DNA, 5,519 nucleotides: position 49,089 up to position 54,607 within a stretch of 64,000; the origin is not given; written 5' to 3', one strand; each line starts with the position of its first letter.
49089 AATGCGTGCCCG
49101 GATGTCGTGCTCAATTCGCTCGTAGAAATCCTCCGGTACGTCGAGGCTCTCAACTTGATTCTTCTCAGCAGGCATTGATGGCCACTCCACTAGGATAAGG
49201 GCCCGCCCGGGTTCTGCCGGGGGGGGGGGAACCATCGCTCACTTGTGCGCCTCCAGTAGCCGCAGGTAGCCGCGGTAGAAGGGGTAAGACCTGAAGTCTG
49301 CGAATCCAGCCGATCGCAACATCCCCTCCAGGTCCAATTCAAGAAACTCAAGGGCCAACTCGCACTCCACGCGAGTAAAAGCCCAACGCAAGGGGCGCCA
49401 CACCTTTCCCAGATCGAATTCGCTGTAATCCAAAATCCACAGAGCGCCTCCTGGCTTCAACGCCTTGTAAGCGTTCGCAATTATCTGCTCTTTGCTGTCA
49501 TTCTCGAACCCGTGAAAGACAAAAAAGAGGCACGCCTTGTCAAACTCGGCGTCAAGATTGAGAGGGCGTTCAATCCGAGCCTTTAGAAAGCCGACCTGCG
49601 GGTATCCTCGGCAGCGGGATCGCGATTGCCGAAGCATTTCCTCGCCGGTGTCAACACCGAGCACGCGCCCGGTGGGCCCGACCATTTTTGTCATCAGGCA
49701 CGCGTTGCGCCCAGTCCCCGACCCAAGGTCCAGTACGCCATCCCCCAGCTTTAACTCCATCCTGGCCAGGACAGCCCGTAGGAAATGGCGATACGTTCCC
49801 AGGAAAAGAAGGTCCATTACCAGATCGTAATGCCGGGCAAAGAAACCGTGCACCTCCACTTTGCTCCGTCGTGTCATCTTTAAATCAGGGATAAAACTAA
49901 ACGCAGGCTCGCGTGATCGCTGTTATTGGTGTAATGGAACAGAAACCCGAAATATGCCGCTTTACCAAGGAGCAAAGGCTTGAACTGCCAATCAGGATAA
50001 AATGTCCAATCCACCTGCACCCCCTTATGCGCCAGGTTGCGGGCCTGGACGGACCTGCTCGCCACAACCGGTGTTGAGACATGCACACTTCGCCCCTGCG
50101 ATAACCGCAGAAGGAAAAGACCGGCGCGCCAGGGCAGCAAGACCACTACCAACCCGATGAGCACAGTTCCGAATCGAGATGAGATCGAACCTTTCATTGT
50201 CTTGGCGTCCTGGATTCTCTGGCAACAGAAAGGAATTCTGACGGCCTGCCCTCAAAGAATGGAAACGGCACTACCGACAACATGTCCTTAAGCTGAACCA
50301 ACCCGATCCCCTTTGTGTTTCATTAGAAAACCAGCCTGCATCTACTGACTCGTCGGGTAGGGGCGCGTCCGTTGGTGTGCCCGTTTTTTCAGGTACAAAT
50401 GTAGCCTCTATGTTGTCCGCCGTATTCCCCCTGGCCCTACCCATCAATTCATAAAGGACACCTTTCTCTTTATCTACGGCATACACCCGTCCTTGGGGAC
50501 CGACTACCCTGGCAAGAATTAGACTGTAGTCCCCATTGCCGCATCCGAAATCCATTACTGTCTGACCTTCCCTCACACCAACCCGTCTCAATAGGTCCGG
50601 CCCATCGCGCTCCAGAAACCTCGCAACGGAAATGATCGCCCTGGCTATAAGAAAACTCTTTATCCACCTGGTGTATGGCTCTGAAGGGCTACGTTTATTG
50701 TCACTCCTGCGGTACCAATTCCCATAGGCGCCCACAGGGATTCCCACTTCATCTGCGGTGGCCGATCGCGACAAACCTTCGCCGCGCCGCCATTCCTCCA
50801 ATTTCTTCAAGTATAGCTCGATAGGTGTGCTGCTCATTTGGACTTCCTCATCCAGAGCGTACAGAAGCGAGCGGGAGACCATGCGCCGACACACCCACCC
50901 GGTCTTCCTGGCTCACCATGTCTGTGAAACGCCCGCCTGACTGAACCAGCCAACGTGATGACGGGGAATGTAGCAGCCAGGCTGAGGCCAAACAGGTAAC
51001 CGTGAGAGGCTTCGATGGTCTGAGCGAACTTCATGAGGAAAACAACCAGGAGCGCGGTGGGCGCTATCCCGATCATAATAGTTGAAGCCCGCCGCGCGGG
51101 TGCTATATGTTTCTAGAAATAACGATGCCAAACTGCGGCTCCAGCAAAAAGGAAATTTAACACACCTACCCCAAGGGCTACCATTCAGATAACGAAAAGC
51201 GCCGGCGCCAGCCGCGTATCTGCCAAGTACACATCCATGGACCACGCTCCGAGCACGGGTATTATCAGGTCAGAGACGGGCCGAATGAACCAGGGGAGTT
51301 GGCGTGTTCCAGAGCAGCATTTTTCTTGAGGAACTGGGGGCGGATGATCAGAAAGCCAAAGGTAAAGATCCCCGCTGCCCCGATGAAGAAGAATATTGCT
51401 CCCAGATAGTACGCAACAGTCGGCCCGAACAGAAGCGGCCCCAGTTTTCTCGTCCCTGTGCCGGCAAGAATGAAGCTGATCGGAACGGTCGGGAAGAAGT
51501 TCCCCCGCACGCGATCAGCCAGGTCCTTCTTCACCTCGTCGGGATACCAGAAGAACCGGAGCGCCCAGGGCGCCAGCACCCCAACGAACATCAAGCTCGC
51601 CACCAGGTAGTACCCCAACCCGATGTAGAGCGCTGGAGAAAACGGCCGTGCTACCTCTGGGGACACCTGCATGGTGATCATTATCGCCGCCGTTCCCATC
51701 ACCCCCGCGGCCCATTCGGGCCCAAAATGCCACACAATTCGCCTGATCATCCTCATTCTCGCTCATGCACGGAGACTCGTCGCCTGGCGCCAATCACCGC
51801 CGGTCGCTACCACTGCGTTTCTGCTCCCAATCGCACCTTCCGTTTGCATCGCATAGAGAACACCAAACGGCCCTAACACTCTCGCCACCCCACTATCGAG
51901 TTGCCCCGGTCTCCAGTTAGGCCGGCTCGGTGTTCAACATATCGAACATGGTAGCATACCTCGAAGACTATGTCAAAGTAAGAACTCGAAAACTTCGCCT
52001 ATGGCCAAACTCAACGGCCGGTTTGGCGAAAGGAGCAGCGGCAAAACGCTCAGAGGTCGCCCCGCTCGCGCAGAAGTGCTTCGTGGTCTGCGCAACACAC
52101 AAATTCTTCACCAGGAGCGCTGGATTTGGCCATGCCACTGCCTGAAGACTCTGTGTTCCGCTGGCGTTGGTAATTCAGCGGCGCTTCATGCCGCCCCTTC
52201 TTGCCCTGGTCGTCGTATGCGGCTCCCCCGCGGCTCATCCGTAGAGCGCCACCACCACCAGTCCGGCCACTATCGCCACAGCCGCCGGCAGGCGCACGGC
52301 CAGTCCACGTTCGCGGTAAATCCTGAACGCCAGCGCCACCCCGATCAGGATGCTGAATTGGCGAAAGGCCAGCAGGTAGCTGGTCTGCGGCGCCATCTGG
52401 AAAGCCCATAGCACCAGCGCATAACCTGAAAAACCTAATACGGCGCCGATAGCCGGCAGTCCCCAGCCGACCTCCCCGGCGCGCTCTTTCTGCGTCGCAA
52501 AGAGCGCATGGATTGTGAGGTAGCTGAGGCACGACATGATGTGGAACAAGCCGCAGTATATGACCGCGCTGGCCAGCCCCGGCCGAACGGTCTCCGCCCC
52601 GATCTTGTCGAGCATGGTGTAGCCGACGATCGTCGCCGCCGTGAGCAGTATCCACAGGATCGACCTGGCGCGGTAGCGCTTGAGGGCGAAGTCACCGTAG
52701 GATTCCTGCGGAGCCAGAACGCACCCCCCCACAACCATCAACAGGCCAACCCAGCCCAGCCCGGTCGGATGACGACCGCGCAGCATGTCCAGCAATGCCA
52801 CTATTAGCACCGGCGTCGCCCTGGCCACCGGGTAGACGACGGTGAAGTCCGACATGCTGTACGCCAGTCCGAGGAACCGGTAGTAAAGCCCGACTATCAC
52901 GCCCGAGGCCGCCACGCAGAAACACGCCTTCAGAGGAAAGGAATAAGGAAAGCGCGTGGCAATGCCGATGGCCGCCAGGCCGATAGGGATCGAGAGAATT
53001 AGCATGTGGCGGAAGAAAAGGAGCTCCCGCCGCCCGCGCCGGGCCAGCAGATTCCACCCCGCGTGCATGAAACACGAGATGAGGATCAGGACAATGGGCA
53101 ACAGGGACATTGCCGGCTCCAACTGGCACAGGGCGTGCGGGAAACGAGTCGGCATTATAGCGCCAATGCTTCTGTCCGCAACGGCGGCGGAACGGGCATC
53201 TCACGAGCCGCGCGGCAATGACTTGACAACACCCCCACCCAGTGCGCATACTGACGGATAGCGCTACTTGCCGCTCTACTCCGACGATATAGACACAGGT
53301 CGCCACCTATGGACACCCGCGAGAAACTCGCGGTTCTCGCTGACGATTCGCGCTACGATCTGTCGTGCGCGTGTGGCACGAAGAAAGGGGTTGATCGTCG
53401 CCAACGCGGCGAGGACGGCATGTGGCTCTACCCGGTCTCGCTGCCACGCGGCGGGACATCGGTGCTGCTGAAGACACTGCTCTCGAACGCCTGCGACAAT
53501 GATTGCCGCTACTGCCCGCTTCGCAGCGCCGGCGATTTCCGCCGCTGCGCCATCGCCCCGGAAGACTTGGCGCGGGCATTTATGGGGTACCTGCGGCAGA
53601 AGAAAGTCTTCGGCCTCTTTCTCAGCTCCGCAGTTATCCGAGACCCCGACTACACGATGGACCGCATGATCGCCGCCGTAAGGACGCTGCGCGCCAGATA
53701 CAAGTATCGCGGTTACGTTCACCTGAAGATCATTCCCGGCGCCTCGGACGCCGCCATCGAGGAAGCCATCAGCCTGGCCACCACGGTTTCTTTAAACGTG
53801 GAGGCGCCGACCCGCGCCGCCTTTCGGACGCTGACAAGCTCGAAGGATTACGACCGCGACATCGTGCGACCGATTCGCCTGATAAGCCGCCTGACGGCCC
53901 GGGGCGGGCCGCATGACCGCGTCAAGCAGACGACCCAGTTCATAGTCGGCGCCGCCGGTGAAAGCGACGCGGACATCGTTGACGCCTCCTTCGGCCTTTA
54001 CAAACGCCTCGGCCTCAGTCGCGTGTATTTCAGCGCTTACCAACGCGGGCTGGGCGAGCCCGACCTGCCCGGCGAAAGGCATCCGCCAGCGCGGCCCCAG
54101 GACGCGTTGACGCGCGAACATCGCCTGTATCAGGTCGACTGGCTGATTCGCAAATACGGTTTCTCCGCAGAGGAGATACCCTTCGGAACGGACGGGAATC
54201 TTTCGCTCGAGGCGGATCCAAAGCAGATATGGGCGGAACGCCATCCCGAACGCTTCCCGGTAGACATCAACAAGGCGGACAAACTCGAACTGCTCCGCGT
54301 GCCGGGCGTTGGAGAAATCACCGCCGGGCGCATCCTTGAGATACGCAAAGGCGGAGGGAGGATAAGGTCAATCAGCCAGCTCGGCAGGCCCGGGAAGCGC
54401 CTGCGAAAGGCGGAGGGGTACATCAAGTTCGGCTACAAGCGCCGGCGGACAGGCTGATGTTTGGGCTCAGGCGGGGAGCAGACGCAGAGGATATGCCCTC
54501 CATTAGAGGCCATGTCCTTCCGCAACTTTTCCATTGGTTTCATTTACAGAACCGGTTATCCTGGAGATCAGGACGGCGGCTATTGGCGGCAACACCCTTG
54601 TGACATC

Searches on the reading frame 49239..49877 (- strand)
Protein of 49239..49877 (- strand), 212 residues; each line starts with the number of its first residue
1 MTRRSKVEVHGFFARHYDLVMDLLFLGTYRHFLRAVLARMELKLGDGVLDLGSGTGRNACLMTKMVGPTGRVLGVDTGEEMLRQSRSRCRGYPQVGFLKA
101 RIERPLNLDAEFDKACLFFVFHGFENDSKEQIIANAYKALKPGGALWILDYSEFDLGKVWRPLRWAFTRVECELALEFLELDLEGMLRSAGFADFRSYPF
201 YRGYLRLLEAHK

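Call 3: search_protein_families(library=pfam, proteins=[window:49239-49877:-], max_evalue=0.01)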
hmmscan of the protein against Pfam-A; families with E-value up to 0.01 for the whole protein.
window:49239-49877:- (212 aa): 11 families
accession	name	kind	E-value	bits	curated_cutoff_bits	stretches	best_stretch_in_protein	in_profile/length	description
PF13649.12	Methyltransf_25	-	6.4e-18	65.7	27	1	48-144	1-97/97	Methyltransferase domain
PF01209.24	Ubie_methyltran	-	2.4e-17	63.5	20.1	1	9-156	12-159/233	ubiE/COQ5 methyltransferase family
PF08241.18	Methyltransf_11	-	8.7e-15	55.6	21.2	1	49-148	1-95/95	Methyltransferase domain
PF13847.12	Methyltransf_31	-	4e-14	53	27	1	45-152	4-113/145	Methyltransferase domain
PF08242.18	Methyltransf_12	-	1.4e-11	45.4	30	1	49-146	1-98/98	Methyltransferase domain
PF13489.12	Methyltransf_23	-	4.4e-09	36.7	27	1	29-193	5-160/164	Methyltransferase domain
PF01135.25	PCMT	-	7.3e-09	36.1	20.3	1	35-90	64-119/210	Protein-L-isoaspartate(D-aspartate) O-methyltransferase (PCMT)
PF05175.20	MTS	-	0.00012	22.2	23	1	37-167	24-154/170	Methyltransferase small domain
PF02353.26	CMAS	-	0.00024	20.9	27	1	34-147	52-163/273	Mycolic acid cyclopropane synthetase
PF01728.25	FtsJ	-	0.00064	20.1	24.1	1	34-105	10-78/181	FtsJ-like methyltransferase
PF01269.23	Fibrillarin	-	0.0011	18.6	27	1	37-89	64-116/227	Fibrillarin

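Call 4: search_protein_families(library=ncbifam, proteins=[window:49239-49877:-], max_evalue=0.01)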
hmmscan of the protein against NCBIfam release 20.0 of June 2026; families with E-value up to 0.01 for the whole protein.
window:49239-49877:- (212 aa): 36 families (the best 25 are shown)
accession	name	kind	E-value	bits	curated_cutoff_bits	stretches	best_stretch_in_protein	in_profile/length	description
NF001240.0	PRK00216.1-1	equivalog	8.5e-19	67.6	378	1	8-153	27-173/251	bifunctional demethylmenaquinone methyltransferase/2-methoxy-6-polyprenyl-1,4-benzoquinol methylase UbiE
NF008823.0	PRK11873.1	subfamily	1.7e-18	67.1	263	1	39-194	72-225/272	arsenite methyltransferase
NF043040.1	corrin_prot_MT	hypoth_equivalog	9.5e-18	64.4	180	1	15-169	13-166/216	corrinoid protein-associated methyltransferase CpaM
NF001244.0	PRK00216.1-5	equivalog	1.1e-16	60.9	216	1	13-156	17-161/236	bifunctional demethylmenaquinone methyltransferase/2-methoxy-6-polyprenyl-1,4-benzoquinol methylase UbiE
NF038261.1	rhodoquin_RquA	equivalog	1.2e-15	57.9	175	1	18-170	25-172/218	rhodoquinone biosynthesis methyltransferase RquA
NF047649.1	MTase_UXPK_star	exception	1.2e-15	57.3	460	1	41-150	74-183/283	methyltransferase/UXPK-star double selenoprotein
TIGR01934.1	MenG_MenH_UbiE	subfamily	1.5e-15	57.1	158.35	1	14-159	9-151/223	ubiquinone/menaquinone biosynthesis methyltransferase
NF052510.1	methyltran_MpqE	exception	1.3e-14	54.2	335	1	13-153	15-156/234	methyl-plastoquinone biosynthesis methyltransferase MpqE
NF001242.0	PRK00216.1-3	equivalog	1.7e-14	53.8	351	1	9-156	33-183/258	bifunctional demethylmenaquinone methyltransferase/2-methoxy-6-polyprenyl-1,4-benzoquinol methylase UbiE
NF041537.1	ArsM_AhpD_UU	exception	2.7e-14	52.7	510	1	42-150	74-182/345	arsenite methyltransferase/AhpD domain selenoprotein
NF040538.1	methyl_ArsM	equivalog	4.3e-14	52.4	500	1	43-101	60-119/356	arsinothricin biosynthesis methyltransferase ArsM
NF041536.1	ArsM_DUF2284_UU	exception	1e-12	47.1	575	1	42-151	74-183/459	arsenite methyltransferase/DUF2284 domain selenoprotein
TIGR02752.1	MenG_heptapren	equivalog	1.9e-11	43.9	419.85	1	13-166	14-166/231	demethylmenaquinone methyltransferase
NF001243.0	PRK00216.1-4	equivalog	2e-11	43.7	235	1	8-156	8-159/237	demethylmenaquinone methyltransferase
NF001241.0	PRK00216.1-2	equivalog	2.3e-10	40.5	327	1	13-155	20-154/231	demethylmenaquinone methyltransferase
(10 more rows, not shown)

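Call 61: search_solved_structures(query=window:49239-49877:-, max_evalue=0.00001)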
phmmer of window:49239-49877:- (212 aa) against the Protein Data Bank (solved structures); distinct sequences matched with E-value up to 0.00001: 9.
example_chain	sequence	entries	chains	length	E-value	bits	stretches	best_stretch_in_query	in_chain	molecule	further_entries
1ri1_A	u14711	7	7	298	6e-08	36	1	29-146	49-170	mRNA CAPPING ENZYME | mRNA cap guanine-N7 methyltransferase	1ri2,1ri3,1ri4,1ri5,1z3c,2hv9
3dh0_A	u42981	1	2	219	3.6e-07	33.5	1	36-171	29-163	SAM dependent methyltransferase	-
3dtn_A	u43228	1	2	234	6e-07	32.7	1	46-147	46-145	Putative Methyltransferase MM_2633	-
5f8c_A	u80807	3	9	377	3.5e-06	30.2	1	41-152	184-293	Methyltransferase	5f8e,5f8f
5wp5_A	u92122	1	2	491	3.6e-06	30.2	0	34-152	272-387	Phosphomethylethanolamine N-methyltransferase 2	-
9un4_A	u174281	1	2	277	4.4e-06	29.9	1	41-148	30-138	Juvenile hormone acid O-methyltransferase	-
1wzn_A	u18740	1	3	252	4.6e-06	29.8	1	47-174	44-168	SAM-dependent methyltransferase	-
5evj_A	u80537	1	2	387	4.6e-06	29.8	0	47-150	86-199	Arsenite methyltransferase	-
3mgg_A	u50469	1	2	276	8.1e-06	29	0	45-150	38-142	Methyltransferase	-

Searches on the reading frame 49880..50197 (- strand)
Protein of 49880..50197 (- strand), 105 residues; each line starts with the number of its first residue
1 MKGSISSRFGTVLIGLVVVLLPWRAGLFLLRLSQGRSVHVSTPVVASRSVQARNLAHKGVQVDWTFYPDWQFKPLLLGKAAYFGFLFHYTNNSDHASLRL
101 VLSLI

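Call 3: search_protein_families(library=pfam, proteins=[window:49880-50197:-], max_evalue=0.01)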
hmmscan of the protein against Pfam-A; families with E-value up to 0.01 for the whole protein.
window:49880-50197:- (105 aa): 0 families

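Call 4: search_protein_families(library=ncbifam, proteins=[window:49880-50197:-], max_evalue=0.01)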
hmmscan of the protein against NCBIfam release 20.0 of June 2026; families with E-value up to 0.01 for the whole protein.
window:49880-50197:- (105 aa): 0 families

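Call 37: search_protein_families(library=pfam, proteins=[window:49880-50197:-], max_evalue=1)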
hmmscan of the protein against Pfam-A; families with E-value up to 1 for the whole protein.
window:49880-50197:- (105 aa): 0 families

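Call 38: search_protein_families(library=ncbifam, proteins=[window:49880-50197:-], max_evalue=1)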
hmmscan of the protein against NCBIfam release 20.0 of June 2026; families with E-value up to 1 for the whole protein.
window:49880-50197:- (105 aa): 0 families

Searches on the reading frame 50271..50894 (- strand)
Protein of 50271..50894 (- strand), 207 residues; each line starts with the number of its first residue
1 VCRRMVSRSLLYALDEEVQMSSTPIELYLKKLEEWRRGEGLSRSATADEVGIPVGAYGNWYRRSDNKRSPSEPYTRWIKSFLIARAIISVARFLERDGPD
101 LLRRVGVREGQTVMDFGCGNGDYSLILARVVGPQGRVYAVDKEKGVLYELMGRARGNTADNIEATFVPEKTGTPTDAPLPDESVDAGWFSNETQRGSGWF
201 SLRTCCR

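Call 3: search_protein_families(library=pfam, proteins=[window:50271-50894:-], max_evalue=0.01)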
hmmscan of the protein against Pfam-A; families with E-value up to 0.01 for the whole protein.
window:50271-50894:- (207 aa): 10 families
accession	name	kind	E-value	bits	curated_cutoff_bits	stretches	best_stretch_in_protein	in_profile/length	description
PF13847.12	Methyltransf_31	-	5.1e-08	33.2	27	1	109-163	3-57/145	Methyltransferase domain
PF13649.12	Methyltransf_25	-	6.1e-07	30.5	27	1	113-191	1-72/97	Methyltransferase domain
PF01209.24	Ubie_methyltran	-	6.3e-06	26.2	20.1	1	102-163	40-101/233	ubiE/COQ5 methyltransferase family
PF01135.25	PCMT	-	3e-05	24.3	20.3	1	105-178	69-142/210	Protein-L-isoaspartate(D-aspartate) O-methyltransferase (PCMT)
PF08241.18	Methyltransf_11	-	3.5e-05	24.8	21.2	1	115-189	2-66/95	Methyltransferase domain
PF01728.25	FtsJ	-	0.00013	22.4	24.1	1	101-153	12-64/181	FtsJ-like methyltransferase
PF08704.16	GCD14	-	0.0016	18.6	26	1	105-141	36-72/247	tRNA methyltransferase complex GCD14 subunit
PF13489.12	Methyltransf_23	-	0.0039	17.4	27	1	95-142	6-52/164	Methyltransferase domain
PF05175.20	MTS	-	0.0072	16.4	23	1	101-150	23-71/170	Methyltransferase small domain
PF01269.23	Fibrillarin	-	0.0092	15.6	27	0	103-155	65-117/227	Fibrillarin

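Call 4: search_protein_families(library=ncbifam, proteins=[window:50271-50894:-], max_evalue=0.01)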
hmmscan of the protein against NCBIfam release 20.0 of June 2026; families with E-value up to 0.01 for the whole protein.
window:50271-50894:- (207 aa): 24 families
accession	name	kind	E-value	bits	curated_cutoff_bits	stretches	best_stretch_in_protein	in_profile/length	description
NF041537.1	ArsM_AhpD_UU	exception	2.4e-09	36.4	510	1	107-186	74-148/345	arsenite methyltransferase/AhpD domain selenoprotein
TIGR02752.1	MenG_heptapren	equivalog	1.1e-08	34.9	419.85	1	85-162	22-98/231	demethylmenaquinone methyltransferase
NF047649.1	MTase_UXPK_star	exception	1.1e-08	34.4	460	1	107-186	75-149/283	methyltransferase/UXPK-star double selenoprotein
NF008823.0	PRK11873.1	subfamily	2.1e-08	34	263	1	107-185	75-148/272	arsenite methyltransferase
NF001243.0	PRK00216.1-4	equivalog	6.1e-08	32.3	235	1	86-155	25-91/237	demethylmenaquinone methyltransferase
NF001556.0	PRK00377.1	equivalog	9.1e-07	28.8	238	1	103-146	34-77/198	cobalt-precorrin-6Y C(15)-methyltransferase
NF040538.1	methyl_ArsM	equivalog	2e-06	27.2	500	1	107-147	59-99/356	arsinothricin biosynthesis methyltransferase ArsM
TIGR02469.1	CbiT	equivalog_domain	2.6e-06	27.7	78.3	1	102-163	12-72/124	precorrin-6Y C5,15-methyltransferase (decarboxylating) subunit CbiT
NF001240.0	PRK00216.1-1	equivalog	3.4e-06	26.3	378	1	104-158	58-110/251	bifunctional demethylmenaquinone methyltransferase/2-methoxy-6-polyprenyl-1,4-benzoquinol methylase UbiE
NF041536.1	ArsM_DUF2284_UU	exception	1.7e-05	23.3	575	1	107-172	74-134/459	arsenite methyltransferase/DUF2284 domain selenoprotein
NF053511.1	tRNA_U34_MnmM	equivalog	1.8e-05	24.4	135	1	107-146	15-54/183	tRNA 5-(aminomethyl)-2-thiouridylate-methyltransferase MnmM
NF001244.0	PRK00216.1-5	equivalog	4.1e-05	23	216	1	103-185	42-120/236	bifunctional demethylmenaquinone methyltransferase/2-methoxy-6-polyprenyl-1,4-benzoquinol methylase UbiE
NF010703.0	PRK14103.1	equivalog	0.00012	21.6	320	1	95-153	15-72/256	trans-aconitate 2-methyltransferase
NF052510.1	methyltran_MpqE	exception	0.00013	21.5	335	1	104-150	41-87/234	methyl-plastoquinone biosynthesis methyltransferase MpqE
TIGR01444.1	fkbM_fam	subfamily_domain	0.00064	20.2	37.7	1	112-164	1-52/143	FkbM family methyltransferase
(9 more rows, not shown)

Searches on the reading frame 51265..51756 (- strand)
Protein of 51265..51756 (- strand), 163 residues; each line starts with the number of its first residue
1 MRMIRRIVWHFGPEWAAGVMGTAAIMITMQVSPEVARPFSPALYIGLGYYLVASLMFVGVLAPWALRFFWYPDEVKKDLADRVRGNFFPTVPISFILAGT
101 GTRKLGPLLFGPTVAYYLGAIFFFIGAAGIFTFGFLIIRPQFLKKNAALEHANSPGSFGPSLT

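Call 3: search_protein_families(library=pfam, proteins=[window:51265-51756:-], max_evalue=0.01)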
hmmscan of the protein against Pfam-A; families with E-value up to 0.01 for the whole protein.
window:51265-51756:- (163 aa): 1 family
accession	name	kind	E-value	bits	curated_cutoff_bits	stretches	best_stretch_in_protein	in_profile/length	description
PF03595.22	SLAC1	-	1.7e-18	67.3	27.9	1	10-153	1-136/331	Voltage-dependent anion channel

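Call 4: search_protein_families(library=ncbifam, proteins=[window:51265-51756:-], max_evalue=0.01)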
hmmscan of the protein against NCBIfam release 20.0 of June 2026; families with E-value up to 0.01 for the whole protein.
window:51265-51756:- (163 aa): 2 families
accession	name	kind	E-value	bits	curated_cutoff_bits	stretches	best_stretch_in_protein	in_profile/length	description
TIGR00816.1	tdt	subfamily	1.3e-15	57.6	237.25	1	13-160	3-137/320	tellurite-resistance/dicarboxylate transporter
NF008032.0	PRK10764.1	equivalog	0.0037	16.6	342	1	42-103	37-98/328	dicarboxylate transporter/tellurite-resistance protein TehA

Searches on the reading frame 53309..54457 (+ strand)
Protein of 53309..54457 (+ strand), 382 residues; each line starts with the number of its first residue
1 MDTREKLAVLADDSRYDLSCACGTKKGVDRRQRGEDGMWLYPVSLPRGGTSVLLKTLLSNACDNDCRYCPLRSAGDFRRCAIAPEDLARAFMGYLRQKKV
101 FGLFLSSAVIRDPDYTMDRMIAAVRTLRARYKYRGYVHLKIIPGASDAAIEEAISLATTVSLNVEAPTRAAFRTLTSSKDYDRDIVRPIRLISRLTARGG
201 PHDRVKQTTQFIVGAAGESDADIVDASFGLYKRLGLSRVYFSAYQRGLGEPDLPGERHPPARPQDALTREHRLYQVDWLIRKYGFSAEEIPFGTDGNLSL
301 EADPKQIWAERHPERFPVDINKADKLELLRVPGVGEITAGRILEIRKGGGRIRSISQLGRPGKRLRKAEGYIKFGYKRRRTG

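Call 39: search_protein_families(library=pfam, proteins=[window:53309-54457:+], max_evalue=0.00001)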
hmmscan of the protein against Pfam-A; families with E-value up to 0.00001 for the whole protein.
window:53309-54457:+ (382 aa): 2 families
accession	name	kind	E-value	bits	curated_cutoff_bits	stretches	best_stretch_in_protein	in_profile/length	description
PF12836.13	HHH_3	-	5.2e-09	36.5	27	1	318-359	6-47/65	Helix-hairpin-helix motif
PF04055.27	Radical_SAM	-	3.7e-07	30.9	29.5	1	58-225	3-161/166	Radical SAM superfamily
